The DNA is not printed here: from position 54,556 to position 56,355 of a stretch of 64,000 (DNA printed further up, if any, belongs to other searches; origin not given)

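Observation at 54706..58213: Translationally coupled five-gene operon of unknown function: Hpt-like/HhH, atypical REC-wHTH, small protein, two TPRs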

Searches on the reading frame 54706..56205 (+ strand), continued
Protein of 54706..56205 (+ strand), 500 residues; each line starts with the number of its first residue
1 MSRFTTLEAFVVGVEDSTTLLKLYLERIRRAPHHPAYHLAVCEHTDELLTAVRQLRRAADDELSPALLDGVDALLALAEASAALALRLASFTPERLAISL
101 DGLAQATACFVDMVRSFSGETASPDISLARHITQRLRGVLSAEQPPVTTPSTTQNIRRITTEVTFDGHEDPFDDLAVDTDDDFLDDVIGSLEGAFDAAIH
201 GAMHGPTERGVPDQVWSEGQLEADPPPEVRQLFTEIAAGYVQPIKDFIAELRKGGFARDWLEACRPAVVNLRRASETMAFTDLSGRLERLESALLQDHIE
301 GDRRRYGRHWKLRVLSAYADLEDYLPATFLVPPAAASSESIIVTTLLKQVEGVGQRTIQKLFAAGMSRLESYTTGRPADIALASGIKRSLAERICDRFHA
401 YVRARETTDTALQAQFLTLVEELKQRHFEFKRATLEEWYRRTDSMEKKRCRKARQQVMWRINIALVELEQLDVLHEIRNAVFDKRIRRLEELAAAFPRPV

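Call 47: find_encoding_contigs(protein=P0048, flank=8000, max_places=2)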
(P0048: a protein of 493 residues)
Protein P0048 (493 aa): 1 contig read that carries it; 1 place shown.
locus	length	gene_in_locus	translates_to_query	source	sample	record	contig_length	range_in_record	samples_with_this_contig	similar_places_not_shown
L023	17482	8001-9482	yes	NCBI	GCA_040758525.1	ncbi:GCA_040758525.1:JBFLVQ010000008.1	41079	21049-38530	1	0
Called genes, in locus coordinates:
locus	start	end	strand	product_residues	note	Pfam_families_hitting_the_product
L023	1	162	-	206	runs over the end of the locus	PF04542:Sigma70_r2, PF04545:Sigma70_r4, PF08281:Sigma70_r4_2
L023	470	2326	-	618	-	PF13522:GATase_6, PF12481:DUF3700 (faint), PF13537:GATase_7, PF00733:Asn_synthase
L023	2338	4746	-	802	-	PF16889:Hepar_II_III_N, PF07940:Hepar_II_III_C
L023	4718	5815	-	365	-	PF13439:Glyco_transf_4 (weak), PF13579:Glyco_trans_4_4 (faint), PF00534:Glycos_transf_1, PF13692:Glyco_trans_1_4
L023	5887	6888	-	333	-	PF02517:Rce1-like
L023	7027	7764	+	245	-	PF00117:GATase, PF07722:Peptidase_C26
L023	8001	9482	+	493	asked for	-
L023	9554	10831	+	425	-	-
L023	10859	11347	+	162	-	PF04519:Bactofilin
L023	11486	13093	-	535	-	-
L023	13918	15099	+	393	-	PF20943:DUF4785_3rd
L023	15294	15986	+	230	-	PF05932:CesT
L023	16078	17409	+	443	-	-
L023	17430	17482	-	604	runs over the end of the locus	PF00989:PAS, PF08448:PAS_4, PF13188:PAS_8 (weak), PF13426:PAS_9, PF08447:PAS_3, PF00512:HisKA (weak), PF02518:HATPase_c, PF00072:Response_reg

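Call 57: find_encoding_contigs(protein=P0067, flank=6000, max_places=1)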
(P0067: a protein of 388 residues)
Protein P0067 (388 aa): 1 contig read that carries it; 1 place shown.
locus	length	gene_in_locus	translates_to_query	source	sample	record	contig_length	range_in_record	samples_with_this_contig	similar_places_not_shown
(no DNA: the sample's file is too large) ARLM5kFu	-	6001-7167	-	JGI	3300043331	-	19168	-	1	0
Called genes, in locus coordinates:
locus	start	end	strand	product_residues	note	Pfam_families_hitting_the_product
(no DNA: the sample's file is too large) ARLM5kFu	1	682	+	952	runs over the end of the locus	PF00246:Peptidase_M14, PF13620:CarboxypepD_reg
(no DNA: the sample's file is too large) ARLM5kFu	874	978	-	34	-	-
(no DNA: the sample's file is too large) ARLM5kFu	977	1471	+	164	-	-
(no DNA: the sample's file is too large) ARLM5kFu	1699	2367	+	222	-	PF00702:Hydrolase, PF13419:HAD_2 (faint)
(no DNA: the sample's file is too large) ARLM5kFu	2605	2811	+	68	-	PF00472:RF-1 (weak)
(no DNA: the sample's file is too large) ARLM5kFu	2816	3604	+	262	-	PF00702:Hydrolase (faint), PF13344:Hydrolase_6, PF13242:Hydrolase_like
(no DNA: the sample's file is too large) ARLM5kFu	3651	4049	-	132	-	PF03795:YCII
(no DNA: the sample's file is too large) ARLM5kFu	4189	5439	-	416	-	PF13424:TPR_12 (faint), PF04542:Sigma70_r2, PF07719:TPR_2 (faint), PF08281:Sigma70_r4_2, PF20239:DUF6596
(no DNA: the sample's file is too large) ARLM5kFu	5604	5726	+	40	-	-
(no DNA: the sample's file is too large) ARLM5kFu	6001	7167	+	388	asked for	PF14520:HHH_5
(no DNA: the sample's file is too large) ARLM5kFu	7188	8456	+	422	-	-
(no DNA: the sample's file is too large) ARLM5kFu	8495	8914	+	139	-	PF04519:Bactofilin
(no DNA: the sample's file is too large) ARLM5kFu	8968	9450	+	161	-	?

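Call 78: list_cluster_members(proteins=[P0133, P0054, P0057, P0060, P0061, P0064, P0065, P0071, P0089, P0094])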
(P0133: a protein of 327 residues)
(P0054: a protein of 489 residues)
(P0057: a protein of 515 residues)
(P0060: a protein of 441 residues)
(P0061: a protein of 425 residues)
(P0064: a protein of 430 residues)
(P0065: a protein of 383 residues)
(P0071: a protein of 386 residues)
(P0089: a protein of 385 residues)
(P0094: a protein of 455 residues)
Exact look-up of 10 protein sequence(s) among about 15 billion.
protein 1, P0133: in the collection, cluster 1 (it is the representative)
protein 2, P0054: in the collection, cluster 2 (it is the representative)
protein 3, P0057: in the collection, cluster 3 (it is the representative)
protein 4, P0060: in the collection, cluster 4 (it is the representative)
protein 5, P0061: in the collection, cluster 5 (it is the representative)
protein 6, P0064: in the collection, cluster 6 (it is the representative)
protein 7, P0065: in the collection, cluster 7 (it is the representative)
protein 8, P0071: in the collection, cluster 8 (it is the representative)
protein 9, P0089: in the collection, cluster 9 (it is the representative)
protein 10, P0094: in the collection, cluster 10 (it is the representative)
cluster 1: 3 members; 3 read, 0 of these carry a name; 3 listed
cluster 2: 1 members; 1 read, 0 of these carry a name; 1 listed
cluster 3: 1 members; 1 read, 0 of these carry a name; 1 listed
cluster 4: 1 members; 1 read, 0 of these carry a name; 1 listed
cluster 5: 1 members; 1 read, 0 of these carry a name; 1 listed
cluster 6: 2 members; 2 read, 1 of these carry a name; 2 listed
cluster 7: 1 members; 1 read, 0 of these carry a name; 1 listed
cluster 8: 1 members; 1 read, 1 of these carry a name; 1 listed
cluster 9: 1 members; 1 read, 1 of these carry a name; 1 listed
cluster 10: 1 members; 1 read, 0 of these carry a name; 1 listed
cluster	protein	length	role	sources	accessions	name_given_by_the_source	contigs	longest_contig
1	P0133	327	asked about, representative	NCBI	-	-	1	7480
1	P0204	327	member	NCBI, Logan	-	-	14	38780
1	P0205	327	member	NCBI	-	-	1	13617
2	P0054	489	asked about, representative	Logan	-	-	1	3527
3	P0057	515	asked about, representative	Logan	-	-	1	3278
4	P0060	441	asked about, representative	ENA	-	-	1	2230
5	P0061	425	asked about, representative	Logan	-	-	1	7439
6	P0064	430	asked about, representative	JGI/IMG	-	hypothetical protein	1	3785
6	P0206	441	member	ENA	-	-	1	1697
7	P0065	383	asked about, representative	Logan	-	-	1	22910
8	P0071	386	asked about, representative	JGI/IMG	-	hypothetical protein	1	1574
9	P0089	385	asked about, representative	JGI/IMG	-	hypothetical protein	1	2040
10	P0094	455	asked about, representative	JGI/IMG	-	-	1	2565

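Call 92: search_protein_families(library=padloc, proteins=[window:54706-56205:+], max_evalue=0.01)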
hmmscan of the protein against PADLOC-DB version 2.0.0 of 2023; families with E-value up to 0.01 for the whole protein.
window:54706-56205:+ (500 aa): 0 families

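Call 93: search_protein_families(library=ncbifam, proteins=[P0048, P0058, L022:9251-10525:+, L023:9554-10828:+, L022:10543-10953:+, L023:10859-11344:+], max_evalue=0.001)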
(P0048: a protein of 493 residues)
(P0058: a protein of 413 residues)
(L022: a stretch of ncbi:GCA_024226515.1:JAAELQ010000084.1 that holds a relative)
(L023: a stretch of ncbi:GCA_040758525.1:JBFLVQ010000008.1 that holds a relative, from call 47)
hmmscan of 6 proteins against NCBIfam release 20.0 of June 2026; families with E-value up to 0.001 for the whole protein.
P0048 (493 aa): 0 families

P0058 (413 aa): 4 families
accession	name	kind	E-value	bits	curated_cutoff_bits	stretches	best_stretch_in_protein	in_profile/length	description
NF003301.0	PRK04301.1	equivalog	7e-07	28.7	259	1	233-290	6-63/316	DNA repair and recombination protein RadA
TIGR02236.1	recomb_radA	equivalog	0.0002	20.8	361.15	1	234-284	2-52/311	DNA repair and recombination protein RadA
NF002882.0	PRK03348.1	equivalog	0.00057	18.8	389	1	211-272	160-220/461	DNA polymerase IV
NF011532.0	PRK14973.1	equivalog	0.00063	17.6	930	1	234-284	879-929/936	DNA topoisomerase I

L022:9251-10525:+ (425 aa): 17 families
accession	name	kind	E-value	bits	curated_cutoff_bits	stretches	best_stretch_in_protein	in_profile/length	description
NF047416.1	penta_HetL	equivalog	6.7e-40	136.9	260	3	97-243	68-212/218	heterocyst differentiation pentapeptide repeat protein HetL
NF052603.1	penta_Alr5209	equivalog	1.6e-35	121.6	125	3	80-159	16-95/113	Alr5209 family pentapeptide repeat protein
NF011744.0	PRK15197.1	equivalog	6.9e-28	97.7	274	2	22-136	154-269/291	SPI-2 type III secretion system effector PipB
NF011743.0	PRK15196.1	equivalog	1e-25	90.4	354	2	46-186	151-296/350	type III secretion system effector PipB2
NF033086.2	penta_rpt_Qnr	equivalog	2.8e-22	79.5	240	2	80-236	44-195/211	Qnr family pentapeptide repeat protein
NF000071.4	penta_rpt_QnrA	exception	6.8e-21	75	450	2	104-244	54-189/218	QnrA family quinolone resistance pentapeptide repeat protein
NF012151.0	penta_rpt_QnrAS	exception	4.3e-19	69.4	490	2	84-211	54-176/218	QnrAS family quinolone resistance pentapeptide repeat protein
NF000421.1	penta_rpt_QnrVC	exception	1.4e-18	67.7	460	2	82-198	52-163/218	QnrVC family quinolone resistance pentapeptide repeat protein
NF012152.0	penta_rpt_QnrC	exception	3.9e-18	66.2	500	2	102-243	52-188/221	QnrC family quinolone resistance pentapeptide repeat protein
NF000056.3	penta_rpt_QnrS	exception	5.7e-18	65.4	460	2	81-234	51-199/218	QnrS family quinolone resistance pentapeptide repeat protein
NF038182.1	penta_rpt_SmQnr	exception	6.2e-17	62.1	460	3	136-239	99-197/215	SmQnr family pentapeptide repeat protein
NF000349.1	mfpA_AE000516.2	equivalog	1.8e-16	60.5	360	2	19-94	74-149/183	pentapeptide repeat protein MfpA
NF000420.1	penta_rpt_QnrB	exception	5.5e-14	52.7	460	2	19-156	66-198/214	QnrB family quinolone resistance pentapeptide repeat protein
NF033375.2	penta_rpt_QnrE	exception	1.8e-13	51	480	1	16-154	53-196/214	QnrE family quinolone resistance pentapeptide repeat protein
NF000139.2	penta_rpt_QnrD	exception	6.7e-13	49.1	425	1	80-244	26-201/214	QnrD family quinolone resistance pentapeptide repeat protein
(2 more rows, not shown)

L023:9554-10828:+ (425 aa): 17 families
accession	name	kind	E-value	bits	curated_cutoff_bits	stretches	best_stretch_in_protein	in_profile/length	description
NF052603.1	penta_Alr5209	equivalog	3.2e-45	152.9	125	4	8-101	3-97/113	Alr5209 family pentapeptide repeat protein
NF047416.1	penta_HetL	equivalog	9.2e-42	142.9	260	2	8-122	3-118/218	heterocyst differentiation pentapeptide repeat protein HetL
NF011743.0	PRK15196.1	equivalog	6.1e-40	137.2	354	2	19-160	174-315/350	type III secretion system effector PipB2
NF011744.0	PRK15197.1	equivalog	1.5e-30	106.4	274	3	73-162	170-259/291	SPI-2 type III secretion system effector PipB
NF033086.2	penta_rpt_Qnr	equivalog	5.2e-24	85.2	240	2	86-234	45-193/211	Qnr family pentapeptide repeat protein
NF000056.3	penta_rpt_QnrS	exception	2.7e-20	73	460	2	132-275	36-180/218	QnrS family quinolone resistance pentapeptide repeat protein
NF000071.4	penta_rpt_QnrA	exception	6.4e-20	71.8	450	2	131-239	51-159/218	QnrA family quinolone resistance pentapeptide repeat protein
NF012152.0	penta_rpt_QnrC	exception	2.9e-19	69.9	500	2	24-124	84-184/221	QnrC family quinolone resistance pentapeptide repeat protein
NF000349.1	mfpA_AE000516.2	equivalog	1.2e-18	67.6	360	1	42-123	87-168/183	pentapeptide repeat protein MfpA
NF000421.1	penta_rpt_QnrVC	exception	2.5e-18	66.8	460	1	24-124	84-184/218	QnrVC family quinolone resistance pentapeptide repeat protein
NF012151.0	penta_rpt_QnrAS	exception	1.2e-17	64.6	490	2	86-200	51-165/218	QnrAS family quinolone resistance pentapeptide repeat protein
NF038182.1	penta_rpt_SmQnr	exception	2.7e-17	63.3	460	2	130-239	93-197/215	SmQnr family pentapeptide repeat protein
NF033375.2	penta_rpt_QnrE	exception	4.5e-15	56.2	480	2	130-245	92-202/214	QnrE family quinolone resistance pentapeptide repeat protein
NF000420.1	penta_rpt_QnrB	exception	2.3e-13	50.6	460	2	16-185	17-192/214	QnrB family quinolone resistance pentapeptide repeat protein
NF000139.2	penta_rpt_QnrD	exception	2e-12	47.5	425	2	30-112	117-199/214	QnrD family quinolone resistance pentapeptide repeat protein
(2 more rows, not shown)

L022:10543-10953:+ (137 aa): 0 families

L023:10859-11344:+ (162 aa): 0 families

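Call 96: search_protein_families(library=pfam, proteins=[L023:10304-10828:+, L022:10001-10525:+], max_evalue=1)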
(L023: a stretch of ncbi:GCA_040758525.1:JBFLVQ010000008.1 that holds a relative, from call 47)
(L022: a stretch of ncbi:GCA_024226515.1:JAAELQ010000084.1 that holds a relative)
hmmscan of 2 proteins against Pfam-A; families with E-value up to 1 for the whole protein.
L023:10304-10828:+ (175 aa): 1 family
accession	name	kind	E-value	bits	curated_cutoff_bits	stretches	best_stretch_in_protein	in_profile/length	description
PF04519.19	Bactofilin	-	0.36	11.5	27.9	0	97-151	34-81/98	Polymer-forming cytoskeletal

L022:10001-10525:+ (175 aa): 1 family
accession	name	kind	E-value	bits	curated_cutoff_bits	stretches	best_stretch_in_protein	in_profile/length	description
PF04519.19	Bactofilin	-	0.037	14.7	27.9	1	100-152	2-48/98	Polymer-forming cytoskeletal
